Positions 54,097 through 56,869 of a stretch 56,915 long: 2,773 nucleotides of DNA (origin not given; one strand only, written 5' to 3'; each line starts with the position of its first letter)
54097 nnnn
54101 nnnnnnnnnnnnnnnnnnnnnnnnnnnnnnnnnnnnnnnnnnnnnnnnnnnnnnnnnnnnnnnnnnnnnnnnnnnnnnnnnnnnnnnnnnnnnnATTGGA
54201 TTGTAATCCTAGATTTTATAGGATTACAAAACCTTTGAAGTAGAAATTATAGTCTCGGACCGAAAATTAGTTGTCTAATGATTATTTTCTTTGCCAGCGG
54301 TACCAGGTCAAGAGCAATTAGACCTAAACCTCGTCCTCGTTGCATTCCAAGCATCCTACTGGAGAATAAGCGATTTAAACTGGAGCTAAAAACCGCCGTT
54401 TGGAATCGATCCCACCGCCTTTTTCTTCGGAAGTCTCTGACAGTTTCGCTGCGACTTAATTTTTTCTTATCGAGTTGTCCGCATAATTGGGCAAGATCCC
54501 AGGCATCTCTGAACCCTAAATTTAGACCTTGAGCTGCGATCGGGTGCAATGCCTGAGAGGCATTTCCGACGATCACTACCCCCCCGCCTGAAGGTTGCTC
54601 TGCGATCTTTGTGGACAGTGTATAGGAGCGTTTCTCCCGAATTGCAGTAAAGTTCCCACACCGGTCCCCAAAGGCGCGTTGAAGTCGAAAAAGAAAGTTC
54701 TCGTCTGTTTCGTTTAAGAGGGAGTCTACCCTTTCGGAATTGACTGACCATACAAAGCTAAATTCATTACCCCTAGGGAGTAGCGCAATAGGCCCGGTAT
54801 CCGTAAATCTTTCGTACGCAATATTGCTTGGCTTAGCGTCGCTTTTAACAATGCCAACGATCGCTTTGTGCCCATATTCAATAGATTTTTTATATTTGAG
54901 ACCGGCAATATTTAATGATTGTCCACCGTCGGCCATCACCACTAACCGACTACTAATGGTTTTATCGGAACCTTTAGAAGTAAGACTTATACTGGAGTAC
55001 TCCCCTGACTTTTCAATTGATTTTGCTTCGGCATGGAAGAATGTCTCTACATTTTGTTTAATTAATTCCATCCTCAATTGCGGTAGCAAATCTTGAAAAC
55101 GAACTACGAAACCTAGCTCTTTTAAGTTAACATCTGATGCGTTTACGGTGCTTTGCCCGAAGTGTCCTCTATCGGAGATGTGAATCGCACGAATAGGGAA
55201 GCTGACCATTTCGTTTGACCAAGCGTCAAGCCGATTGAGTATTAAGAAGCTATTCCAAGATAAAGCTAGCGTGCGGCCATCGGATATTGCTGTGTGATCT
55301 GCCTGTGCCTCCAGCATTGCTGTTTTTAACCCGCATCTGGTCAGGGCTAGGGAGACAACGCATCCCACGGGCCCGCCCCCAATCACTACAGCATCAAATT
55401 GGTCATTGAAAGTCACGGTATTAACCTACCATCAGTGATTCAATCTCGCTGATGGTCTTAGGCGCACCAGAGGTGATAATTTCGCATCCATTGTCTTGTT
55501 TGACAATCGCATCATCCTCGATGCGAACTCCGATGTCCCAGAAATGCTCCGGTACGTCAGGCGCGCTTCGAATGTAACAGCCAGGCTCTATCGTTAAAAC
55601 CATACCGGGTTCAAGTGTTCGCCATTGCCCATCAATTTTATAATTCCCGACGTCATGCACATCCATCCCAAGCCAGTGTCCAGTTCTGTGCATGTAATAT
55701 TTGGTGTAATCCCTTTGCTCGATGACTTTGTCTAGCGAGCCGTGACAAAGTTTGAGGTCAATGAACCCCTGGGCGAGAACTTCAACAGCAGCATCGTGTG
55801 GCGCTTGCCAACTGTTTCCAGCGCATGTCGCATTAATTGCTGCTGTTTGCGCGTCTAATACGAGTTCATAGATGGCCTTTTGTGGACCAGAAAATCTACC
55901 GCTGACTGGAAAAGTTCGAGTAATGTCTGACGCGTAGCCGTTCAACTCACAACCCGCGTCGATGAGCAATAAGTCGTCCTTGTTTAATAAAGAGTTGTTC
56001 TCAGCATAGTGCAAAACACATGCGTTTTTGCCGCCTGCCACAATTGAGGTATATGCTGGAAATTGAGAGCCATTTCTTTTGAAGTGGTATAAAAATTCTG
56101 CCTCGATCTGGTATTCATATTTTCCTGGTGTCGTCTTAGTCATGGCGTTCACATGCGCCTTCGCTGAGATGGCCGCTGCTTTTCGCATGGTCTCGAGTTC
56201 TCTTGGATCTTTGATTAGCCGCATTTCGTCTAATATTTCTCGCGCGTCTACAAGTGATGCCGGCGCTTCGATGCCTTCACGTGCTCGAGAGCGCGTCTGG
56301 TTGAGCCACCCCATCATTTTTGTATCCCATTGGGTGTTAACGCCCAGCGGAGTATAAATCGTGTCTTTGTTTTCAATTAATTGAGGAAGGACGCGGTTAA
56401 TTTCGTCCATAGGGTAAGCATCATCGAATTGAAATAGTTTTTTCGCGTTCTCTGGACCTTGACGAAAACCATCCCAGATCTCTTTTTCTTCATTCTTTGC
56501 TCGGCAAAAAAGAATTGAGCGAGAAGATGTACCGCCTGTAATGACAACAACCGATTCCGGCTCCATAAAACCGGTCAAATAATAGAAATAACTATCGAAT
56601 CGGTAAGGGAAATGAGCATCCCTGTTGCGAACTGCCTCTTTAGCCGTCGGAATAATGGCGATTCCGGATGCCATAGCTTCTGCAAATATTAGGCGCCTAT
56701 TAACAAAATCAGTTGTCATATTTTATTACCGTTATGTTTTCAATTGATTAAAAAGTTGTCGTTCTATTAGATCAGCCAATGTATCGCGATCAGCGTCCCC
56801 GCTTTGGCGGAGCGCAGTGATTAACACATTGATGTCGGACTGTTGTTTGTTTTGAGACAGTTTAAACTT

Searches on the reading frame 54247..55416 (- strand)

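Call 97: search_protein_families(library=pfam, proteins=[window:54247-55416:-], max_evalue=0.001)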
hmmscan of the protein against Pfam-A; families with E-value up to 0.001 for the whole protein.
window:54247-55416:- (389 aa): 9 families
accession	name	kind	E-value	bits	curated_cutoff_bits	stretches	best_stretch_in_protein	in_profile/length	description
PF01494.25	FAD_binding_3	-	2.1e-23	83.6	22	1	8-310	3-316/349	FAD binding domain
PF01266.30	DAO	-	1.9e-07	31.4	27.9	0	8-40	1-33/353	FAD dependent oxidoreductase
PF07992.20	Pyr_redox_2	-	2e-05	24.6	26.1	0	9-38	145-174/291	Pyridine nucleotide-disulphide oxidoreductase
PF00890.30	FAD_binding_2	-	2.8e-05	23.9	20.4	1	8-52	1-48/414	FAD binding domain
PF08491.16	SE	-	8.2e-05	22.2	20.1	1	272-354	124-208/276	Squalene epoxidase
PF03486.20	HI0933_like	-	9.8e-05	22.3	50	0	108-172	109-171/244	HI0933-like protein Rossmann domain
PF00070.33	Pyr_redox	-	0.00019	22.3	22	0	9-38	2-31/82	Pyridine nucleotide-disulphide oxidoreductase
PF05834.18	Lycopene_cycl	-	0.00024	20.8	23.4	0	8-206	1-176/380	Lycopene cyclase protein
PF01134.28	GIDA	-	0.0008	19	22.1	0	8-43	1-36/391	Glucose inhibited division protein A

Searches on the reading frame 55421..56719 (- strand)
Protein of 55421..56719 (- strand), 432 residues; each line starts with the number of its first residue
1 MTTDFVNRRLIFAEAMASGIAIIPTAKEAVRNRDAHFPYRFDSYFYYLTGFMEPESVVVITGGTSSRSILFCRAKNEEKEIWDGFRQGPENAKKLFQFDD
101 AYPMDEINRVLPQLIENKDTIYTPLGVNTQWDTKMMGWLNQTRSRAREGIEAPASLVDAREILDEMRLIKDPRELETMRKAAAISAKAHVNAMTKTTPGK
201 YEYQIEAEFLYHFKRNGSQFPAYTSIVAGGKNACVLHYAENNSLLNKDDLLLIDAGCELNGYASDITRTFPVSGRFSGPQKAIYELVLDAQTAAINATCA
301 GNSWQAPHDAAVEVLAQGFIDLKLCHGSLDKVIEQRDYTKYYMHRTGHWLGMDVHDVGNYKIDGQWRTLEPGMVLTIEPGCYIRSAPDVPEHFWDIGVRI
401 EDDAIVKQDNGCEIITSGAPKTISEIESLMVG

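Call 97: search_protein_families(library=pfam, proteins=[window:55421-56719:-], max_evalue=0.001)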
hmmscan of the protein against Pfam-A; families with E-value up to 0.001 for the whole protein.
window:55421-56719:- (432 aa): 2 families
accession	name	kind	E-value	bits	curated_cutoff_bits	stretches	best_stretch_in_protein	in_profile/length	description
PF00557.29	Peptidase_M24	-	2.6e-63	214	23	1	176-407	1-207/208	Metallopeptidase family M24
PF05195.22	AMP_N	-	2.2e-38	131.1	24.6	1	5-122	1-121/121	Aminopeptidase P, N-terminal domain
